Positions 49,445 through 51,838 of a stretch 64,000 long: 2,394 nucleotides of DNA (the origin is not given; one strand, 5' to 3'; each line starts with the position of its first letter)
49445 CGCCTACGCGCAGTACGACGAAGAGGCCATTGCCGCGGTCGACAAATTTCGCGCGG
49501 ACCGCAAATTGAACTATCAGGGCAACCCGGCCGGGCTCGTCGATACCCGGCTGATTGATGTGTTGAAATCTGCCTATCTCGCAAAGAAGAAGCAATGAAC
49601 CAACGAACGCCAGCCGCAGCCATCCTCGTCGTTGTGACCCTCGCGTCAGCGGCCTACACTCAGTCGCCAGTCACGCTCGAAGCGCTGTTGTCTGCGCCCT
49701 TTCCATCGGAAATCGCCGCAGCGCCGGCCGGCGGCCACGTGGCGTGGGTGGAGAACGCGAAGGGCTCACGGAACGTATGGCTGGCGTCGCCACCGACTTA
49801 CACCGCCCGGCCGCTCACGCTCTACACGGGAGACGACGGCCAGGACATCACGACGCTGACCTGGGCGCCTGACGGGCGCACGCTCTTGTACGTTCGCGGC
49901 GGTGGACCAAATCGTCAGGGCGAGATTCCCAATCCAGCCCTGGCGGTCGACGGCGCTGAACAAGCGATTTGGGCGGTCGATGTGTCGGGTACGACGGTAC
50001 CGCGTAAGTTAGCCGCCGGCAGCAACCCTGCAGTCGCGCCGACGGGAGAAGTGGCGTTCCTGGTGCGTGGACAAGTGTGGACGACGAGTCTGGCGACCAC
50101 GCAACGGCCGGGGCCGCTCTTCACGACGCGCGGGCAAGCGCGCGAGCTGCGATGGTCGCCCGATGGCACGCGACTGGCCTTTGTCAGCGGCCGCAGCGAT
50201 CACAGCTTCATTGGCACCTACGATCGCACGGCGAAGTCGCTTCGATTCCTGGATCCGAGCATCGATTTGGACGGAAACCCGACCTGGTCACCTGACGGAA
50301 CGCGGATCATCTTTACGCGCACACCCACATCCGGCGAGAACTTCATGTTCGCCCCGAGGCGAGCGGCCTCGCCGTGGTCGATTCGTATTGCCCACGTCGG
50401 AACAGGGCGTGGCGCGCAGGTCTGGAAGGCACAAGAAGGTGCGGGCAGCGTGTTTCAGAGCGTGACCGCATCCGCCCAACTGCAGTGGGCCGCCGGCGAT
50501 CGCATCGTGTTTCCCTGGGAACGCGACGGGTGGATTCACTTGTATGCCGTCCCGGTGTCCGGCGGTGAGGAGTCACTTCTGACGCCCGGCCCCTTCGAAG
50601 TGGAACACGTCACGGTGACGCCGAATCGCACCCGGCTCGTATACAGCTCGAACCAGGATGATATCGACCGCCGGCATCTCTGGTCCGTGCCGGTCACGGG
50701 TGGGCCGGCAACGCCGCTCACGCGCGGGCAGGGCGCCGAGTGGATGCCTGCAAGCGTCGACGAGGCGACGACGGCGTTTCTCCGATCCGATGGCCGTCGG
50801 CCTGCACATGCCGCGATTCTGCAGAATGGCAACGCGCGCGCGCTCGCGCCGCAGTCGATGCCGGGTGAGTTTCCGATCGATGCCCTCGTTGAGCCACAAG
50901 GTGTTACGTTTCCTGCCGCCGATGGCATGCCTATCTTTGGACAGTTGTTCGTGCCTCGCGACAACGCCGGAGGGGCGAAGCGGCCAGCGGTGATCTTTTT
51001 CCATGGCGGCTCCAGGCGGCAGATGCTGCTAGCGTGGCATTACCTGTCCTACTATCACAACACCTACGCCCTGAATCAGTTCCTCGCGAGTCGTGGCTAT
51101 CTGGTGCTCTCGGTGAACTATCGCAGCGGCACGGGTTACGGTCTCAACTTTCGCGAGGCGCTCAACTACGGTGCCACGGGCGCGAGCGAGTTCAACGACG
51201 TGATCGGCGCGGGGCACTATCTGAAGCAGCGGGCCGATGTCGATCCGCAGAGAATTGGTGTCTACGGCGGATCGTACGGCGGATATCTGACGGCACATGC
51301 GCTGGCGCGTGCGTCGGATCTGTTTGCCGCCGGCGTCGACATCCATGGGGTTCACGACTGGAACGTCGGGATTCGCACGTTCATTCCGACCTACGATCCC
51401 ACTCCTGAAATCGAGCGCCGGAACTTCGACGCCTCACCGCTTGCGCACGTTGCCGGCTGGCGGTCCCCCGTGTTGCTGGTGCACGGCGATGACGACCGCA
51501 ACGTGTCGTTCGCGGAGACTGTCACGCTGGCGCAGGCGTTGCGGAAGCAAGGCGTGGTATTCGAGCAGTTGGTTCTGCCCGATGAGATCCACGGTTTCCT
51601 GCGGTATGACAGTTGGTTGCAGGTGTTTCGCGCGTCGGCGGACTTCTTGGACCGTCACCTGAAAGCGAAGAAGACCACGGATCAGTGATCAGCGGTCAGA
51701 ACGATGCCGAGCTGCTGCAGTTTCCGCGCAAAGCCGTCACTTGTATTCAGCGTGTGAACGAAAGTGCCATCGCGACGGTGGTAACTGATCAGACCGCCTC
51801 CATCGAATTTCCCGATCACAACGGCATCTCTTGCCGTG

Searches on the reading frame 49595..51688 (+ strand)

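Call 59: search_protein_families(library=pfam, proteins=[window:49595-51688:+])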
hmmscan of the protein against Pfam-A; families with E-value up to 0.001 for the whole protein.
window:49595-51688:+ (697 aa): 10 families
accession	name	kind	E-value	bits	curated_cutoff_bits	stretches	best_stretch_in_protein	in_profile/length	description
PF00326.27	Peptidase_S9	-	1.7e-42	145.7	22.6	1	495-691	8-212/213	Prolyl oligopeptidase family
PF07676.18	PD40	-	2.4e-20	72.4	20.9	2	226-247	11-32/38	WD40-like Beta Propeller Repeat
PF00930.27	DPPIV_N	-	5.2e-16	58.8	22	1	299-395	245-343/354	Dipeptidyl peptidase IV (DPP IV) N-terminal region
PF20434.5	BD-FAE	-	1.5e-09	38.2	26.8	1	459-567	9-104/215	BD-FAE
PF01738.24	DLH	-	5.2e-09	36.4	21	1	533-673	77-193/217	Dienelactone hydrolase family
PF07859.19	Abhydrolase_3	-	7.5e-07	29.5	25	0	466-576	1-95/210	alpha/beta hydrolase fold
PF02129.25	Peptidase_S15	-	7.6e-07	29.5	23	0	490-591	46-134/262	X-Pro dipeptidyl-peptidase (S15 family)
PF10647.15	Gmad1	-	9.5e-05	22.8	20.5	0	39-200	27-133/251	Lipoprotein LpqB beta-propeller domain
PF05448.18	AXE1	-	0.00012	21.4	21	1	432-569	54-193/321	Acetyl xylan esterase (AXE1)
PF00561.26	Abhydrolase_1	-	0.00063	19.9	25.8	0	464-590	1-106/245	alpha/beta hydrolase fold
